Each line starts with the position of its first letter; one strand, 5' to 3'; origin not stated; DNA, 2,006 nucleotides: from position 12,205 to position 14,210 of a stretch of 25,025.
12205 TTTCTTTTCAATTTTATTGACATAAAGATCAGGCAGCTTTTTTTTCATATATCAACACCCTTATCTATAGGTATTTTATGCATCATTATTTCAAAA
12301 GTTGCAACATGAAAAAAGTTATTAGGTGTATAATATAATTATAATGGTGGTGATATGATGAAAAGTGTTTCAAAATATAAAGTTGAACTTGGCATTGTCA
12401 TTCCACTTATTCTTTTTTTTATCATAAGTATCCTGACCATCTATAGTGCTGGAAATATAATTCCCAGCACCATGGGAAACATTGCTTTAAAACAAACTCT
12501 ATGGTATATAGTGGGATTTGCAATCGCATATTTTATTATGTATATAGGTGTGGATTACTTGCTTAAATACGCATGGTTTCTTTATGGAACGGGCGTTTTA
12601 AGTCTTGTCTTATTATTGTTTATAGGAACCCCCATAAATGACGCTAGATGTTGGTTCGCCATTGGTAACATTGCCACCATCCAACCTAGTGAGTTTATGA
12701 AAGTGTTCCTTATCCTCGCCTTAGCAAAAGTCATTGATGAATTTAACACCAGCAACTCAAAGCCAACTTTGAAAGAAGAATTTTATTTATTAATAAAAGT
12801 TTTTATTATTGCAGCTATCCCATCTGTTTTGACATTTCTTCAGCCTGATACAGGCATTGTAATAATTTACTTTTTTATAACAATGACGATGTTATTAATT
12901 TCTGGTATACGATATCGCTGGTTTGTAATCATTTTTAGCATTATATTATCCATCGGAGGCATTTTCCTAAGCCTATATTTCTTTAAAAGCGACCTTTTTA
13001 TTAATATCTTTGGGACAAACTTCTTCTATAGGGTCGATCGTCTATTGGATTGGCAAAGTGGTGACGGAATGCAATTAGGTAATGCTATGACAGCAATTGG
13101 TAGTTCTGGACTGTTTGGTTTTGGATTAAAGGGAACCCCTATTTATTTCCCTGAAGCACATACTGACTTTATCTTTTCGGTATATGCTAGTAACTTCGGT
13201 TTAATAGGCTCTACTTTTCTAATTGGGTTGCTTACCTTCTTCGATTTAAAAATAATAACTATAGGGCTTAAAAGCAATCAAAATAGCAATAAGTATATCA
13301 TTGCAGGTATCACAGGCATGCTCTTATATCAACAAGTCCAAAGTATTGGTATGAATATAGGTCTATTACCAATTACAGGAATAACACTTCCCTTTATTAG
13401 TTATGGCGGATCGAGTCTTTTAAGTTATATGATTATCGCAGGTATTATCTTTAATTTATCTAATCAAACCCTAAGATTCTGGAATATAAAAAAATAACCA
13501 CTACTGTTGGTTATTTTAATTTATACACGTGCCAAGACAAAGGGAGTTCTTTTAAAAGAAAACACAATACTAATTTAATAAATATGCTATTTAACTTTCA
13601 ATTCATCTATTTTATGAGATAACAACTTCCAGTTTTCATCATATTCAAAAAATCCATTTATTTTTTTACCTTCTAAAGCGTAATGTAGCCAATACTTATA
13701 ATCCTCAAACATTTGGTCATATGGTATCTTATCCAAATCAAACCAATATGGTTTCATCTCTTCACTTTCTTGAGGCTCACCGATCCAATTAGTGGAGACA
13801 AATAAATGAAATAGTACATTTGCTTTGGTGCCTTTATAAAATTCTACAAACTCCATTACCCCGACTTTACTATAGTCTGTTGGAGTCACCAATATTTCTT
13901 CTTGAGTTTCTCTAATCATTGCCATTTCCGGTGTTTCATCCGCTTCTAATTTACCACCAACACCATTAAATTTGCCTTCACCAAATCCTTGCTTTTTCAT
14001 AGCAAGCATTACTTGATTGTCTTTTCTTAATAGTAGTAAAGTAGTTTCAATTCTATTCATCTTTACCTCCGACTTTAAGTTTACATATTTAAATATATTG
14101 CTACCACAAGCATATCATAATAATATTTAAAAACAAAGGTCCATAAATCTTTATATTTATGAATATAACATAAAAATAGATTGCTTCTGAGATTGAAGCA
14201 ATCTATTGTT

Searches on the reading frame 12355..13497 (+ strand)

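Call 4: search_protein_families(library=pfam, proteins=[window:12355-13497:+], max_evalue=0.01)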
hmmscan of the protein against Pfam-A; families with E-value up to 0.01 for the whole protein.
window:12355-13497:+ (380 aa): 1 family
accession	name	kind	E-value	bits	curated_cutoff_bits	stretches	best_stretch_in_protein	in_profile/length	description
PF01098.24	FTSW_RODA_SPOVE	-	8e-69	232.7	26.4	1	16-372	6-354/356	Cell cycle protein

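Call 5: search_protein_families(library=ncbifam, proteins=[window:12355-13497:+], max_evalue=0.01)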
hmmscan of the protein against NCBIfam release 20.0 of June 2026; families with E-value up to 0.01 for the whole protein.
window:12355-13497:+ (380 aa): 6 families
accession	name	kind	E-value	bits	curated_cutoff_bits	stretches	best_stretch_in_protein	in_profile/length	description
TIGR02210.1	rodA_shape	equivalog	9.5e-76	255.2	336.7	1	13-370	3-354/357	rod shape-determining protein RodA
TIGR02614.1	ftsW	equivalog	1.5e-63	215.1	337.5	1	15-371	5-356/357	putative lipid II flippase FtsW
TIGR02615.1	spoVE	exception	4.4e-47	161.2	448.8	1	13-369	3-353/354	stage V sporulation protein E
NF037961.1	RodA_shape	subfamily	2.1e-39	136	150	2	238-372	273-411/415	rod shape-determining protein RodA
NF008042.0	PRK10774.1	equivalog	8.9e-34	117.1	493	1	43-360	72-380/405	cell division protein FtsW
NF008060.0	PRK10794.1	equivalog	2.6e-32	112.2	590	1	7-368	13-359/370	peptidoglycan glycosyltransferase MrdB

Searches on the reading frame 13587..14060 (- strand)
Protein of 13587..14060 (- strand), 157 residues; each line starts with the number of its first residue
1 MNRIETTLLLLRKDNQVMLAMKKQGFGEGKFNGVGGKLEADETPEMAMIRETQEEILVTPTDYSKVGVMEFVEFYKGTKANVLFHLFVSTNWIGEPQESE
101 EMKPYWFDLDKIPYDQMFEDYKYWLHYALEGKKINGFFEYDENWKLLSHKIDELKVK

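Call 4: search_protein_families(library=pfam, proteins=[window:13587-14060:-], max_evalue=0.01)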
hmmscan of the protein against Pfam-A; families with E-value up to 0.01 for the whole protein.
window:13587-14060:- (157 aa): 1 family
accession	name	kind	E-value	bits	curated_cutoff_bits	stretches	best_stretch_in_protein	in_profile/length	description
PF00293.34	NUDIX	-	3.7e-15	56.6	21.1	1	3-125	3-131/134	NUDIX domain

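Call 5: search_protein_families(library=ncbifam, proteins=[window:13587-14060:-], max_evalue=0.01)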
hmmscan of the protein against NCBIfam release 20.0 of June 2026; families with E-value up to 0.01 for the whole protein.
window:13587-14060:- (157 aa): 7 families
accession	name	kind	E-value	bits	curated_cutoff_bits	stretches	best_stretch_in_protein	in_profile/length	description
NF008044.0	PRK10776.1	equivalog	1.1e-12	48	148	1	25-115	27-113/130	8-oxo-dGTP diphosphatase MutT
TIGR00586.1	mutt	equivalog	2e-10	40.8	97.9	1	29-116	32-115/129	8-oxo-dGTP diphosphatase MutT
NF006530.0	PRK08999.1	equivalog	2.4e-10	40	245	1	9-117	12-117/315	Nudix family hydrolase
NF007834.0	PRK10546.1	equivalog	1.3e-05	25.1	156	1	4-62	4-63/135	pyrimidine (deoxy)nucleoside triphosphate diphosphatase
NF001937.0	PRK00714.1-4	equivalog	0.00029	20.5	139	1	3-66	8-68/161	RNA pyrophosphohydrolase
NF001299.0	PRK00241.1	equivalog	0.00032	20.2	158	1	9-62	140-192/263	NAD(+) diphosphatase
NF001934.0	PRK00714.1-1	equivalog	0.0055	16.1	241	0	6-64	11-66/176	RNA pyrophosphohydrolase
